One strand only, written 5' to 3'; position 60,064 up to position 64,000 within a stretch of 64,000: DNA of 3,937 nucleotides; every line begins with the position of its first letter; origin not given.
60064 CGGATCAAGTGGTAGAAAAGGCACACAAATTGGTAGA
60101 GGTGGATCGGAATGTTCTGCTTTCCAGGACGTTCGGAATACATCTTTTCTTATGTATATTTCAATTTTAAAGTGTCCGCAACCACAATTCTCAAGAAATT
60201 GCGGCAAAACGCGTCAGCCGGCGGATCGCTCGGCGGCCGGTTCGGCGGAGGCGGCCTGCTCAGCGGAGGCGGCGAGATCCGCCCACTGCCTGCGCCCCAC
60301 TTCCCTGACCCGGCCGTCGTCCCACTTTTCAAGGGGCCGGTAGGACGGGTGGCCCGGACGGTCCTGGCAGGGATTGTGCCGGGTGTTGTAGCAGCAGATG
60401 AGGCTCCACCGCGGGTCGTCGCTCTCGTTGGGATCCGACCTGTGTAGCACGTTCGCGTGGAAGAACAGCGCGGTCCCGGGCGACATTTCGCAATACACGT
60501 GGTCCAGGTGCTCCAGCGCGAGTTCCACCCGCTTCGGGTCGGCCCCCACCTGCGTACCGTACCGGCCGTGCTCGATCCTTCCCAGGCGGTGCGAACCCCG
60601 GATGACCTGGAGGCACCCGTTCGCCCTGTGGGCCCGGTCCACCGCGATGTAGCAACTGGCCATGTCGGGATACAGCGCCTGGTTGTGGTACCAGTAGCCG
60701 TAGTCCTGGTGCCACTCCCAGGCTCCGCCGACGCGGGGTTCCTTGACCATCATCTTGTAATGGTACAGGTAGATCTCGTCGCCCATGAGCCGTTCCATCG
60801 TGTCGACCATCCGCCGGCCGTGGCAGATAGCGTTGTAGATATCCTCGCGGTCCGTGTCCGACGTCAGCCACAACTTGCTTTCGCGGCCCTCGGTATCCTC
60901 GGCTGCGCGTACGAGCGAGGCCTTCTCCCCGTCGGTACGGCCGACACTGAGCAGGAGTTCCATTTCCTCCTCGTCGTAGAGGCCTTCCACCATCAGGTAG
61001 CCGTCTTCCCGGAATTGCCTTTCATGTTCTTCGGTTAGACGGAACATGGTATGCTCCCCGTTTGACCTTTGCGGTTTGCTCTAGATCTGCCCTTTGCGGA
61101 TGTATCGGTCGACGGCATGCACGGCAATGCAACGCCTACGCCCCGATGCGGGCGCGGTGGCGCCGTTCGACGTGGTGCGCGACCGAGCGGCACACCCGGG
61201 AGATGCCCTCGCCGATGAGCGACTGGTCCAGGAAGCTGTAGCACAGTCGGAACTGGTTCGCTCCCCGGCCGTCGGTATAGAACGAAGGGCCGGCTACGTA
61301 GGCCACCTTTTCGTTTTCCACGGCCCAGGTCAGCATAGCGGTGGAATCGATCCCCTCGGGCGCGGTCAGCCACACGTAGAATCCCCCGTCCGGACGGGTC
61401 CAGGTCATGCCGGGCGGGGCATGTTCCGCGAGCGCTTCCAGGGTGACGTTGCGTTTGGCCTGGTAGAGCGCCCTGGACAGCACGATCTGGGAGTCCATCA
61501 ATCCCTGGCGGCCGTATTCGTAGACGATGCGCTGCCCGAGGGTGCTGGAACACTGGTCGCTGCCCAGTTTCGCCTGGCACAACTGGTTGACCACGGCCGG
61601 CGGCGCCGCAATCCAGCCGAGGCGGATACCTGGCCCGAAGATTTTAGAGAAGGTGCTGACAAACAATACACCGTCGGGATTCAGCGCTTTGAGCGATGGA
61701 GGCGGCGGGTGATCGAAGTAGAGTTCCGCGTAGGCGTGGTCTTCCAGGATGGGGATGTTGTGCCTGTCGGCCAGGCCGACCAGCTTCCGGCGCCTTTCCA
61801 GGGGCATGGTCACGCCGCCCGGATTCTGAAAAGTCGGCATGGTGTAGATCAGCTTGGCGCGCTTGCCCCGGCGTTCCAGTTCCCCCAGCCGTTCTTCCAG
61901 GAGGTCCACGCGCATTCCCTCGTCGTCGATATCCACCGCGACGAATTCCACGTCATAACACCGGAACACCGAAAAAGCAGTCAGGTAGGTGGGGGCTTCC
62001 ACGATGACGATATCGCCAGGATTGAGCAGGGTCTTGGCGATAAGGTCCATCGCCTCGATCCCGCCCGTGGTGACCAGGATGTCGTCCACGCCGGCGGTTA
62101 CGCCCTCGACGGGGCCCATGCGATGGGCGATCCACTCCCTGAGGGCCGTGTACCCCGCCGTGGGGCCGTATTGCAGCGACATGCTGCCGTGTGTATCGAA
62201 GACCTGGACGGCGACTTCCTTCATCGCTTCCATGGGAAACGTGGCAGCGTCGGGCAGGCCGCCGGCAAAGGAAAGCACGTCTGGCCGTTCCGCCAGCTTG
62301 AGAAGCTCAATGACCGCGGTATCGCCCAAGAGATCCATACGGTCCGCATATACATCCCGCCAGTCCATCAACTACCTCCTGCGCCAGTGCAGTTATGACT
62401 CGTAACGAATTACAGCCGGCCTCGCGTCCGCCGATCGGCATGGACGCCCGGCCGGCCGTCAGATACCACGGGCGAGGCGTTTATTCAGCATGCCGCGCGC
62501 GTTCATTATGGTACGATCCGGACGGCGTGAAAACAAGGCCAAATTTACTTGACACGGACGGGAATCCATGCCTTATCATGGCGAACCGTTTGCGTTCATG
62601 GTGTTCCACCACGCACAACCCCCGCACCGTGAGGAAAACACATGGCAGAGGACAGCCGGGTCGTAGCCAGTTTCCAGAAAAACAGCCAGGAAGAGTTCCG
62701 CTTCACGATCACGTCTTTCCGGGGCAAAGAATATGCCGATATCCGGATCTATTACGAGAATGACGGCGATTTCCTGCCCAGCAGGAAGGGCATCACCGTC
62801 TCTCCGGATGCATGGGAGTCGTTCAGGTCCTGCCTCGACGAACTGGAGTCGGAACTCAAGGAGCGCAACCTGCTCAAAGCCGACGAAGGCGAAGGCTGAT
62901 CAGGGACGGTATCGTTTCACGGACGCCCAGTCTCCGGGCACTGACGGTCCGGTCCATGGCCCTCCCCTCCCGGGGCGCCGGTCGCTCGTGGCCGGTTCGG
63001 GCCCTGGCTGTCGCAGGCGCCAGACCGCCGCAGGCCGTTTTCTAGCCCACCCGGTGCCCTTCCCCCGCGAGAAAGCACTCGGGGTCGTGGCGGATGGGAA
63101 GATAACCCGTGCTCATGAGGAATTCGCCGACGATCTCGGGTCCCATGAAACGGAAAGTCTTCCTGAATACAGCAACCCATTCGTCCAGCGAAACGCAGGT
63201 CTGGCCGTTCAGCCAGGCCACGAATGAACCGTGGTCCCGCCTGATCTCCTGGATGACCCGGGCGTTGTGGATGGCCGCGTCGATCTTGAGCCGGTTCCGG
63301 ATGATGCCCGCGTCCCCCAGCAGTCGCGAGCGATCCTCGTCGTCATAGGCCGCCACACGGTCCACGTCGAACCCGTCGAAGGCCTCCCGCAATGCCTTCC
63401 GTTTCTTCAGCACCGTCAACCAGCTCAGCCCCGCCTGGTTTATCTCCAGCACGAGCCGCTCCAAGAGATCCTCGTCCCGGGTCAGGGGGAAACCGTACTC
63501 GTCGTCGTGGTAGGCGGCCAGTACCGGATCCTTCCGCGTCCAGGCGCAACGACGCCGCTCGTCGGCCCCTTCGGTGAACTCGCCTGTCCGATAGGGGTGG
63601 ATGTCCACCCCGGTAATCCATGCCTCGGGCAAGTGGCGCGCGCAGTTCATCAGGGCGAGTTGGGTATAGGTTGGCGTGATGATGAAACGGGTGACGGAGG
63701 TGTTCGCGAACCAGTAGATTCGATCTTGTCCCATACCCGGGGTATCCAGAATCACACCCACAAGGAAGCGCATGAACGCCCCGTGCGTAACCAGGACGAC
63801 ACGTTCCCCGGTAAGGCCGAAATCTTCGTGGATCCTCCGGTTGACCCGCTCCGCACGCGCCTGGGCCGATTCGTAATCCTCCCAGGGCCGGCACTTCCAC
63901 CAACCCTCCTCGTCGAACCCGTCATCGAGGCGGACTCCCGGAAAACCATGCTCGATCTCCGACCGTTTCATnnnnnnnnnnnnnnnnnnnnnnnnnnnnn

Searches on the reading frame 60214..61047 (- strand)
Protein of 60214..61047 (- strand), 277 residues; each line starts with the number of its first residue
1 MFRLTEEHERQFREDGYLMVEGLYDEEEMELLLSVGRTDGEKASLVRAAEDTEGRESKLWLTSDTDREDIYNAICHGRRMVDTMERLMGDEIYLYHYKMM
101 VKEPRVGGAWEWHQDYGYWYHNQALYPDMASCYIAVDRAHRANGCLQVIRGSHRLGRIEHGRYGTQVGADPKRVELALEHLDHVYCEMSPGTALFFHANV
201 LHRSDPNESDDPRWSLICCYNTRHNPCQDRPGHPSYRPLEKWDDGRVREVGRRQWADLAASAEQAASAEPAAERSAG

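Call 12: search_protein_families(library=ncbifam, proteins=[window:60214-61047:-], max_evalue=0.01)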
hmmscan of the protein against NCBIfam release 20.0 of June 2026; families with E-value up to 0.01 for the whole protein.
window:60214-61047:- (277 aa): 5 families
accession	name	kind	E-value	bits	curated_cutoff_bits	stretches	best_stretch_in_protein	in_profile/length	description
TIGR02408.1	ectoine_ThpD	equivalog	1.7e-14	53.8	336.5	1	8-238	21-265/277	ectoine hydroxylase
NF052437.1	MPhHdxlPhnYGIM8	equivalog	7.8e-14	51.7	500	1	79-222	84-215/260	methylphosphonate hydroxylase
TIGR01762.1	chlorin-enz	subfamily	4e-11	42.8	226.3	1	2-154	1-158/288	chlorinating enzyme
NF045813.1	DxPntBtaHylase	equivalog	1.3e-10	41.1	550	1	75-238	91-261/285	1-deoxypentalenic acid 11-beta-hydroxylase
TIGR04324.1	SpoChoClust_2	subfamily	0.0094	15.5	150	0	183-229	175-221/248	sporadic carbohydrate cluster 2OG-Fe(II) oxygenase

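Call 22: search_protein_families(library=pfam, proteins=[window:60214-61047:-], max_evalue=0.001)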
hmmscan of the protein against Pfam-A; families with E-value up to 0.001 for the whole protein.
window:60214-61047:- (277 aa): 1 family
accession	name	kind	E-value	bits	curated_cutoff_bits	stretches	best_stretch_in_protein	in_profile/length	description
PF05721.19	PhyH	-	5.6e-34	118.7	22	1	12-213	1-211/213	Phytanoyl-CoA dioxygenase (PhyH)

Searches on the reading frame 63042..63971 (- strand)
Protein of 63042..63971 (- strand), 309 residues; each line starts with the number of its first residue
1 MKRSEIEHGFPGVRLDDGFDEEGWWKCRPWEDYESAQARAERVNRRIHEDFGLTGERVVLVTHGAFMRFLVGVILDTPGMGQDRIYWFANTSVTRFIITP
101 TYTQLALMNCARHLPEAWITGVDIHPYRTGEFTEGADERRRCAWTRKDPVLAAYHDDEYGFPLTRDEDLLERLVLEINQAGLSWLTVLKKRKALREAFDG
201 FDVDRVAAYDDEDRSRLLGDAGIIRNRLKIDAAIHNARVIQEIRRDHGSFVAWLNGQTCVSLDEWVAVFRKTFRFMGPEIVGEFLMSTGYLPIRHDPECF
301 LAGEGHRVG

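Call 22: search_protein_families(library=pfam, proteins=[window:63042-63971:-], max_evalue=0.001)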
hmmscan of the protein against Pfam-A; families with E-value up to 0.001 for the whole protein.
window:63042-63971:- (309 aa): 2 families
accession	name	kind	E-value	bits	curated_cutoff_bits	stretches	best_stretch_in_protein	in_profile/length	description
PF03352.18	Adenine_glyco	-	6.3e-40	137.4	25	1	144-255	1-112/177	Methyladenine glycosylase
PF00300.27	His_Phos_1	-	1.4e-08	35.1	21.7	1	26-110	112-193/194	Histidine phosphatase superfamily (branch 1)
